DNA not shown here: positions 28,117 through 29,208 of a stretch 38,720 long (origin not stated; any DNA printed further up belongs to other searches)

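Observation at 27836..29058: Two paralogous pentapeptide-repeat (DNA-mimic-type) proteins are the first genes of the early-right operon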

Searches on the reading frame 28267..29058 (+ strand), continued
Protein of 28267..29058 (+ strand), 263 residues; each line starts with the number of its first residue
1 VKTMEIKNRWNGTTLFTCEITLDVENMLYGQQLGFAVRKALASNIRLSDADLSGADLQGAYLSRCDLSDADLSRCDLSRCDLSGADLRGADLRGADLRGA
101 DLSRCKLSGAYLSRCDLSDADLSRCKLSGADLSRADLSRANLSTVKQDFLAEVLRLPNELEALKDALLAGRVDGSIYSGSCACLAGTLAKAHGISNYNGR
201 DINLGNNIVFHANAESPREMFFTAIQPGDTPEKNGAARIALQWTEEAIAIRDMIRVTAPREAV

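Call 14: search_dna_similar(query=window:28267-29055:+, collection=phages, mode=protein, max_rows=40, max_evalue=1e-8)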
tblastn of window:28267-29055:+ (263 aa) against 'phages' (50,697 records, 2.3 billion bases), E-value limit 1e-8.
Records with a match: 360; places in all: 955; records where one place covers at least 80% of the query: 1.
Best place of each record, by identity: 60-80% 9; <60% 351.
By first word of the organism name: Mycobacterium 118; Rheinheimera 109; Staphylococcus 32; Listeria 22; Ralstonia 16; Salmonella 12; Acinetobacter 11; Microcystis 7; Caulobacter 7; Edwardsiella 5; and 16 more.
By host as written in the record: Rheinheimera sp. BAL341 109; Mycobacterium smegmatis mc2 155 89; Listeria monocytogenes 18; Staphylococcus aureus 17; - 14; Mycobacterium smegmatis mc#155 11; Mycobacterium smegmatis mc2155 8; Mycobacterium sp. 6; and 50 more.
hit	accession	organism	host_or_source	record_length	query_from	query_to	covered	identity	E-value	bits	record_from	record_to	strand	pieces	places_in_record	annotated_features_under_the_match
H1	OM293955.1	Bordetella phage vB_BaM-IFTN6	Bordetella avium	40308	4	249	94%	48.8%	3e-55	196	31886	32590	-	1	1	pentapeptide repeat family protein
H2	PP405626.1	Ralstonia phage PQ43W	Ralstonia pseudosolanacearum NdE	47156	4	142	53%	52.8%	5e-22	100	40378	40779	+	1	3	hypothetical protein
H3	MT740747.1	Ralstonia phage Simangalove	Ralstonia pseudosolanacearum I-31 ...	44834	1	143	54%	51.0%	2e-23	104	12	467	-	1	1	none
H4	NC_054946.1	Ralstonia phage Simangalove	Ralstonia pseudosolanacearum I-31 ...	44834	1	143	54%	51.0%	2e-23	104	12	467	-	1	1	none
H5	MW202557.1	Caudoviricetes sp.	Manatee Spring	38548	2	164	62%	44.6%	4e-22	100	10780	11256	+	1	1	pentapeptide repeats containing protein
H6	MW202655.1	Bacteriophage sp.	Manatee Spring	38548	2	164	62%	44.6%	4e-22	100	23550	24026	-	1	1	pentapeptide repeats containing protein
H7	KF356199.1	Microcystis phage MaMV-DC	Microcystis aeruginosa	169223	14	186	66%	41.8%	6e-15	80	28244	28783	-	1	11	hypothetical protein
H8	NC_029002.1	Microcystis phage MaMV-DC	Microcystis aeruginosa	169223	14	186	66%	41.8%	6e-15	80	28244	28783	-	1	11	hypothetical protein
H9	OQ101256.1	Acinetobacter phage Acba_14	Acinetobacter baumannii 1971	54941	2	143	54%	49.3%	2e-17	87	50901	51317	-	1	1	hypothetical protein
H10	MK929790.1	Caulobacter phage RW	Caulobacter vibrioides CB15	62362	3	143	54%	49.0%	3e-23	104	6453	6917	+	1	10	pentapeptide repeat family protein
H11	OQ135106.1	Caulobacter phage RLK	Caulobacter vibrioides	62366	3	143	54%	49.0%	3e-23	104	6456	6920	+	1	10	RLK_gp016: pentapeptide repeat family protein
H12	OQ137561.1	Caulobacter phage KcrB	Caulobacter vibrioides CB15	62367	3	143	54%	49.0%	3e-23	104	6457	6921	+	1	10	KcrB_gp016: pentapeptide repeat family protein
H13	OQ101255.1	Acinetobacter phage Acba_13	Acinetobacter baumannii 1326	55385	2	149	56%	46.6%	5e-17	86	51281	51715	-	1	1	hypothetical protein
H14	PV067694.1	Acinetobacter phage Acba_23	Acinetobacter sp. 107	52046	2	142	54%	48.9%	2e-17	87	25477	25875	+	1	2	hypothetical protein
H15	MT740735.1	Ralstonia phage Elie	Ralstonia pseudosolanacearum I-15 ...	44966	4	142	53%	49.6%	5e-23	103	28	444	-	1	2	none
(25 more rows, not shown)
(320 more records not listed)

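Call 16: get_annotated_region(hit=H1, flank=6000)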
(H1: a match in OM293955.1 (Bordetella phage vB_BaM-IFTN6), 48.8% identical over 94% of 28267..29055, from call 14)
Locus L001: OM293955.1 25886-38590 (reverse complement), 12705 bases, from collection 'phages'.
description: Bordetella phage vB_BaM-IFTN6, complete genome.
organism: Bordetella phage vB_BaM-IFTN6 (NCBI taxid 2928722)
taxonomy: Viruses; Duplodnaviria; Heunggongvirae; Uroviricota; Caudoviricetes
host: Bordetella avium; source: fecal sample, chicken, hobby farm; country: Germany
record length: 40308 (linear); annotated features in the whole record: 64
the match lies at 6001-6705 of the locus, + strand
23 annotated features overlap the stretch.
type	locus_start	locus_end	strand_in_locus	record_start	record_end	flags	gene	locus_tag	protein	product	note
CDS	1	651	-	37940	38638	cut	-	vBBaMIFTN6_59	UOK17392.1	hypothetical protein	-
CDS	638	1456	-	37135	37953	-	-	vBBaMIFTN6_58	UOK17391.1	hypothetical protein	-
CDS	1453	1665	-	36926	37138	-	-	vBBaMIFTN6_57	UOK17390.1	hypothetical protein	-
CDS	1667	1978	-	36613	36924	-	-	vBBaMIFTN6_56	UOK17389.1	transcriptional transcriptional regulator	-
CDS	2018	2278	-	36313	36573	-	-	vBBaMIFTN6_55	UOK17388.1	hypothetical protein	-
CDS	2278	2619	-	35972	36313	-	-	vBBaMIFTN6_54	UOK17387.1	hypothetical protein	-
CDS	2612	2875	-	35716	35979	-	-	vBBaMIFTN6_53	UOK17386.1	Cro/CI family transcriptional regulator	-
CDS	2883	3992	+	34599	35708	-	-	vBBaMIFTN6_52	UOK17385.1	repressor protein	-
CDS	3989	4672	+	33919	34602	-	-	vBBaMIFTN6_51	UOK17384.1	hypothetical protein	-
CDS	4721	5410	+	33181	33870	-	-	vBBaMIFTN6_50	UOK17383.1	TerB family tellurite resistance protein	-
CDS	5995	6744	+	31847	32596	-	-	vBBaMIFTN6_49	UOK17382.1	pentapeptide repeat family protein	-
CDS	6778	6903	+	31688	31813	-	-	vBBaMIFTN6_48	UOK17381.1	hypothetical protein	-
CDS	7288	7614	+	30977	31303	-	-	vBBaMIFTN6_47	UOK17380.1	hypothetical protein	-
CDS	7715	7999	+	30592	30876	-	-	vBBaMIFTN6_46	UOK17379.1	Ead/Ea22-like protein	-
CDS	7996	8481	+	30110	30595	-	-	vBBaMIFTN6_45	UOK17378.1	HNH endonuclease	-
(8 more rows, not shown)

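Call 17: get_annotated_region(hit=H2, flank=4000)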
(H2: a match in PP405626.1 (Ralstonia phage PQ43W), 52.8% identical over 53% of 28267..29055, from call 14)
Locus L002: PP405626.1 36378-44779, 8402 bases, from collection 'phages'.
description: Ralstonia phage PQ43W, complete genome.
organism: Ralstonia phage PQ43W (NCBI taxid 3126307)
taxonomy: Viruses; Duplodnaviria; Heunggongvirae; Uroviricota; Caudoviricetes
host: Ralstonia pseudosolanacearum NdE; source: disease plant; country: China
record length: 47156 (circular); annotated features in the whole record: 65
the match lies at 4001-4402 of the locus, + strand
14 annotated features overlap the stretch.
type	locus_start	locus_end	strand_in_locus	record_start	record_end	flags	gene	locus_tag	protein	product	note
CDS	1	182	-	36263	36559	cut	-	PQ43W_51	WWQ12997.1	hypothetical protein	-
CDS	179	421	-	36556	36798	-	-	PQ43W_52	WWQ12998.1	hypothetical protein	-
CDS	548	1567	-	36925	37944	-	-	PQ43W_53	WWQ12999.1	major head protein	-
CDS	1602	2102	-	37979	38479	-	-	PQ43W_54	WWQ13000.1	minor head protein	-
CDS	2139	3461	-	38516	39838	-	-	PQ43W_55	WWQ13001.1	head maturation protease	-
CDS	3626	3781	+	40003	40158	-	-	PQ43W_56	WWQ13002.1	hypothetical protein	-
CDS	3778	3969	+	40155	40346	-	-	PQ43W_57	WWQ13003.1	hypothetical protein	-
CDS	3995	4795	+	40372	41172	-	-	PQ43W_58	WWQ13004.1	hypothetical protein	-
CDS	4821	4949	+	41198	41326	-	-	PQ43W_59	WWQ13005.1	hypothetical protein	-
CDS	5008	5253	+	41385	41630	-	-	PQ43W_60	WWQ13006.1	hypothetical protein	-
CDS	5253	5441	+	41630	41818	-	-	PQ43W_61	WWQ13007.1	hypothetical protein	-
CDS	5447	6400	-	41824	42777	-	-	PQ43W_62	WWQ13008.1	head morphogenesis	-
CDS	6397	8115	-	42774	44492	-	-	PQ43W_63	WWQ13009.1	portal protein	-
CDS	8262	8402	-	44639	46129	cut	-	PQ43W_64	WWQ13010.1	terminase large subunit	-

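Call 18: get_annotated_region(hit=H10, flank=5000)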
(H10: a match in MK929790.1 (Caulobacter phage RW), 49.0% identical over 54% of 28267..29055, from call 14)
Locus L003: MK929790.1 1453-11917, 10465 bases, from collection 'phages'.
description: Caulobacter phage RW, complete genome.
organism: Caulobacter phage RW (NCBI taxid 2591034)
taxonomy: Viruses; Duplodnaviria; Heunggongvirae; Uroviricota; Caudoviricetes
host: Caulobacter vibrioides CB15; source: -; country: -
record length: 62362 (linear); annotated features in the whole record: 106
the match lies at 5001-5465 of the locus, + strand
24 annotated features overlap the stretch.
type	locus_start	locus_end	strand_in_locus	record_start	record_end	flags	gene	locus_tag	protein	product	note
CDS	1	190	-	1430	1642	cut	-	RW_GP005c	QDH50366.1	hypothetical protein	-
CDS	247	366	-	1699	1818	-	-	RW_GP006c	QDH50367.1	hypothetical protein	-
CDS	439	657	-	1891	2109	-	-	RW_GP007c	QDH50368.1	hypothetical protein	-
CDS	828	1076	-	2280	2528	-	-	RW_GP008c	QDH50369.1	hypothetical protein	-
CDS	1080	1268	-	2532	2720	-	-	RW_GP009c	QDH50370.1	hypothetical protein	-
CDS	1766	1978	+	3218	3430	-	-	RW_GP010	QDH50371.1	hypothetical protein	-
CDS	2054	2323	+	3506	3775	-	-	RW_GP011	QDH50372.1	hypothetical protein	-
CDS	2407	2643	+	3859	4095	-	-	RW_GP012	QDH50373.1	hypothetical protein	-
CDS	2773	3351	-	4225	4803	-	-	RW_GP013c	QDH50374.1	hypothetical protein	-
CDS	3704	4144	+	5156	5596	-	-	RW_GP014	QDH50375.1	hypothetical protein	-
CDS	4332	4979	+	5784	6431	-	-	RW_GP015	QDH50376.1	hypothetical protein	-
CDS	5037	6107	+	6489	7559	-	-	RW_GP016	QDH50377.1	pentapeptide repeat family protein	-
CDS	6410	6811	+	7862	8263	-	-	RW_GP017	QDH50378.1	hypothetical protein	-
CDS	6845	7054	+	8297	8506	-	-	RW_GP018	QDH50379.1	hypothetical protein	-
CDS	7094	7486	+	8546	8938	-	-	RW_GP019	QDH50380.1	hypothetical protein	-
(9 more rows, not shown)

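Call 22: search_protein_families(library=padloc, proteins=[window:28267-29058:+], max_evalue=0.01)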
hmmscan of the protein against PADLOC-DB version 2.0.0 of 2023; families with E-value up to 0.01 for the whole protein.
window:28267-29058:+ (263 aa): 0 families

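Call 27: find_encoding_contigs(protein=P0003, flank=6000, max_places=3)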
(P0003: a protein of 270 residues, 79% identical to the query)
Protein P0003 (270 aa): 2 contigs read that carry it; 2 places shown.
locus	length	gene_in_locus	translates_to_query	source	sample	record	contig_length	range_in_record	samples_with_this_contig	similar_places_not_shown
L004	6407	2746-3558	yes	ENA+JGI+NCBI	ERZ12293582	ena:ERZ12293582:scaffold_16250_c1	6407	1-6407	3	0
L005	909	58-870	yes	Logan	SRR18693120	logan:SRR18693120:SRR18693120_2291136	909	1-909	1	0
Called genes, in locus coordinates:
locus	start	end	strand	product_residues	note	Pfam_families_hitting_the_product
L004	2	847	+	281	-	?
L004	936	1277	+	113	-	-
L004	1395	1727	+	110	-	-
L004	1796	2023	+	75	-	-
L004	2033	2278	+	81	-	-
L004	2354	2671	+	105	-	-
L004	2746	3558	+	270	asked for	PF00805:Pentapeptide, PF13576:Pentapeptide_3 (faint), PF13599:Pentapeptide_4 (weak), PF00805:Pentapeptide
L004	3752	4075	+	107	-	-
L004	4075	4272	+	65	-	-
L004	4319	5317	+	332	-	-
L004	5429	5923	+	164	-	-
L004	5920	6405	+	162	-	?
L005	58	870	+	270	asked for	PF00805:Pentapeptide, PF13576:Pentapeptide_3 (faint), PF13599:Pentapeptide_4 (weak), PF00805:Pentapeptide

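Call 28: find_encoding_contigs(protein=P0004, flank=8000, max_places=3)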
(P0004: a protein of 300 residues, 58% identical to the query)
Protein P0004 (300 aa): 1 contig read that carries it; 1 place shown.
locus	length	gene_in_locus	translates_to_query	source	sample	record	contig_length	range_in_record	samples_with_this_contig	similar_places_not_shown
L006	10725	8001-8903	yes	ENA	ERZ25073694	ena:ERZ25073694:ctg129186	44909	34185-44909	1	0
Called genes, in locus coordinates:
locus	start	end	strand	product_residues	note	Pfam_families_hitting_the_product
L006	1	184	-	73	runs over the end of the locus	-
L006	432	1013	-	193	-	-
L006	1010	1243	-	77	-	-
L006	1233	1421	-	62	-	-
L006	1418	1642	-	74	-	-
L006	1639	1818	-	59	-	-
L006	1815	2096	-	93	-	-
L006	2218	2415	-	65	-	-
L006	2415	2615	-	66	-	-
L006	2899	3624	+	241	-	PF01381:HTH_3 (weak), PF00717:Peptidase_S24 (weak)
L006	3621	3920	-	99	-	-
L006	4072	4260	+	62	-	-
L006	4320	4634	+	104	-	PF19698:DUF6197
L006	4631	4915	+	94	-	-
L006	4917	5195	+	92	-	-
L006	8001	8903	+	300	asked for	PF25296:Decapeptide (faint), PF13576:Pentapeptide_3 (weak), PF00805:Pentapeptide, PF13599:Pentapeptide_4, PF00805:Pentapeptide, PF13599:Pentapeptide_4 (weak), PF00805:Pentapeptide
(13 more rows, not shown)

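Call 34: find_related_loci(query=A2, collection=viral_contigs, flank=6000)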
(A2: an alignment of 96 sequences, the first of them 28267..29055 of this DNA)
Query A2 (263 aa) in viral_contigs; peptide patterns used: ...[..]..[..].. (x = any residue, [..] = any of these).
248 stretches matched a pattern; 222 encode a relative of the query (tblastn E <= 1e-3); the best 80 are kept; 80 distinct loci.
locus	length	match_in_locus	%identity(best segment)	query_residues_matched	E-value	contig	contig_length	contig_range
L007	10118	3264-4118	57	3-263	5e-96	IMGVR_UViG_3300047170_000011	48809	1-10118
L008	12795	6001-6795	52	1-259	8e-77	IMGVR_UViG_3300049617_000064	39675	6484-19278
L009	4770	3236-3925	53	1-260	2e-75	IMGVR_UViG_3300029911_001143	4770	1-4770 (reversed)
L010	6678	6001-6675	53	1-255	9e-75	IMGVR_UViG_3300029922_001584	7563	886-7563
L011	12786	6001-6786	52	3-255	1e-72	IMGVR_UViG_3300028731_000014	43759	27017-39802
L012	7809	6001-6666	55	47-260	2e-72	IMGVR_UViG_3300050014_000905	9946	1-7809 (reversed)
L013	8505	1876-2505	57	47-258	7e-72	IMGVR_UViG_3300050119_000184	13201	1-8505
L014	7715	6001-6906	46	3-255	1e-68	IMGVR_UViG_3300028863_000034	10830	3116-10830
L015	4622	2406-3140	53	3-255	1e-68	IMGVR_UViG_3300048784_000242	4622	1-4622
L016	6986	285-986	50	4-254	7e-66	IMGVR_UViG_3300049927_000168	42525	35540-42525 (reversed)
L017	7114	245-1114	43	4-258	6e-66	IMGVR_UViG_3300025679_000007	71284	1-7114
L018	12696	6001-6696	47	1-257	4e-64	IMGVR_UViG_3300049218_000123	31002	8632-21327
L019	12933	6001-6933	43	3-255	1e-61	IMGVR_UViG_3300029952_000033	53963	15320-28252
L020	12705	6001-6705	50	4-249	2e-59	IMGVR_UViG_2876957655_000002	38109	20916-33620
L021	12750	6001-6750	46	2-262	2e-59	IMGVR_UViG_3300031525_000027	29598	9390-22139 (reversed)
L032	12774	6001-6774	41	4-249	1e-53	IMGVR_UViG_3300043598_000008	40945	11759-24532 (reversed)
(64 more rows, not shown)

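Call 36: predict_structure(alignment_id=A2)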
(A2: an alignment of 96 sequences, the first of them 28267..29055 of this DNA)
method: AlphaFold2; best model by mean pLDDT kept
length: 263 residues; sequences in the alignment: 96
mean_pLDDT: 92.2   pTM: 0.82
mean pLDDT of the five models: 92.2, 91.7, 91.3, 91.0, 90.4
residues with pLDDT >= 90: 197; 70-90: 55; 50-70: 10; < 50: 1
segments of 3 or more residues with pLDDT < 50: none
pLDDT, mean of each block of 10 residues (from residue 1): 95 97 95 98 96 97 96 98 98 98 95 94 88 86 94 97 95 69 84 88 92 88 88 90 98 91 59
secondary structure, 60 per line:
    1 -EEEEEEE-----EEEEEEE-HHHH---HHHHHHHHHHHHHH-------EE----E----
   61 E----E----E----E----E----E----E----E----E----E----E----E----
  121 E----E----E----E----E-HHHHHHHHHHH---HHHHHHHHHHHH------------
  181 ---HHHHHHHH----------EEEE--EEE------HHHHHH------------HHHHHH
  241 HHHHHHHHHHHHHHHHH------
elements in order: E2-8 E14-20 H22-25 H29-42 H143-153 H157-168 H184-191 E202-205 E208-210 H217-222 H235-257

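Call 41: find_encoding_contigs(protein=P0008, flank=7000, max_places=1)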
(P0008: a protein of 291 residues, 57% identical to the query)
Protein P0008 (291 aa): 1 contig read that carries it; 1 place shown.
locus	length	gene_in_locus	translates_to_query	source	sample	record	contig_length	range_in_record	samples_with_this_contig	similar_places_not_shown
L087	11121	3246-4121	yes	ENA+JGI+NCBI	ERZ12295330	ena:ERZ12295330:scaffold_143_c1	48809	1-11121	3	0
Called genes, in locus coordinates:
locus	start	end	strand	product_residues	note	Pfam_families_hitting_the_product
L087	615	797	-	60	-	-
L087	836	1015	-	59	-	-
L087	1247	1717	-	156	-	PF19889:DUF6362 (faint), PF00196:GerE, PF13404:HTH_AsnC-type (faint)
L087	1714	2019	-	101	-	-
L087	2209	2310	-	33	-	-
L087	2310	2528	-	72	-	-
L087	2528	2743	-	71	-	PF15943:YdaS_toxin (weak)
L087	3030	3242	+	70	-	-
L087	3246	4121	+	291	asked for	PF13576:Pentapeptide_3 (faint), PF00805:Pentapeptide, PF13599:Pentapeptide_4 (faint), PF00805:Pentapeptide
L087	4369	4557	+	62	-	-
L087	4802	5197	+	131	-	-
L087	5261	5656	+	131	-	-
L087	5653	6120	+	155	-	-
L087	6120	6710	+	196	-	PF07799:DUF1643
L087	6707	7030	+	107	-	PF19698:DUF6197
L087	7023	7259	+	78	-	-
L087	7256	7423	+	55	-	-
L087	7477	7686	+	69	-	-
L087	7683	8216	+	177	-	PF05565:Sipho_Gp157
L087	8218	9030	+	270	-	PF03837:RecT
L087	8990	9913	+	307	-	-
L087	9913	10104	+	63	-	-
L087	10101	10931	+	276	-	PF04055:Radical_SAM (faint)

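Call 42: find_encoding_contigs(protein=P0012, flank=7000, max_places=1)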
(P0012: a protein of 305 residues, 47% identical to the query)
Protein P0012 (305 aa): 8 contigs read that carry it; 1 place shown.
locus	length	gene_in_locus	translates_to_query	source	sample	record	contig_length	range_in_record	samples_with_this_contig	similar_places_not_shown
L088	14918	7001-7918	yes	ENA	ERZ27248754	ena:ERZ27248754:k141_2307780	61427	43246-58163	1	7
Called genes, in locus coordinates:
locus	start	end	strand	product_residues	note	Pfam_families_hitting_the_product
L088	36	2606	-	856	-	-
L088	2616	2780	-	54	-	-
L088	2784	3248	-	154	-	-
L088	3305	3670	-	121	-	-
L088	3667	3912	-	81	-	-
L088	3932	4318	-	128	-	-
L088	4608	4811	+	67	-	-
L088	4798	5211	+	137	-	PF07750:GcrA (faint)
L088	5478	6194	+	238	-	PF02086:MethyltransfD12 (faint)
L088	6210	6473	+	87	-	-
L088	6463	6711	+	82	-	-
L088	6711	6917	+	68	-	-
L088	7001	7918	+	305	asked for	PF00805:Pentapeptide, PF13576:Pentapeptide_3 (weak), PF00805:Pentapeptide, PF13599:Pentapeptide_4 (weak), PF00805:Pentapeptide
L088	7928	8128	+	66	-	-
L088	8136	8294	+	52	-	-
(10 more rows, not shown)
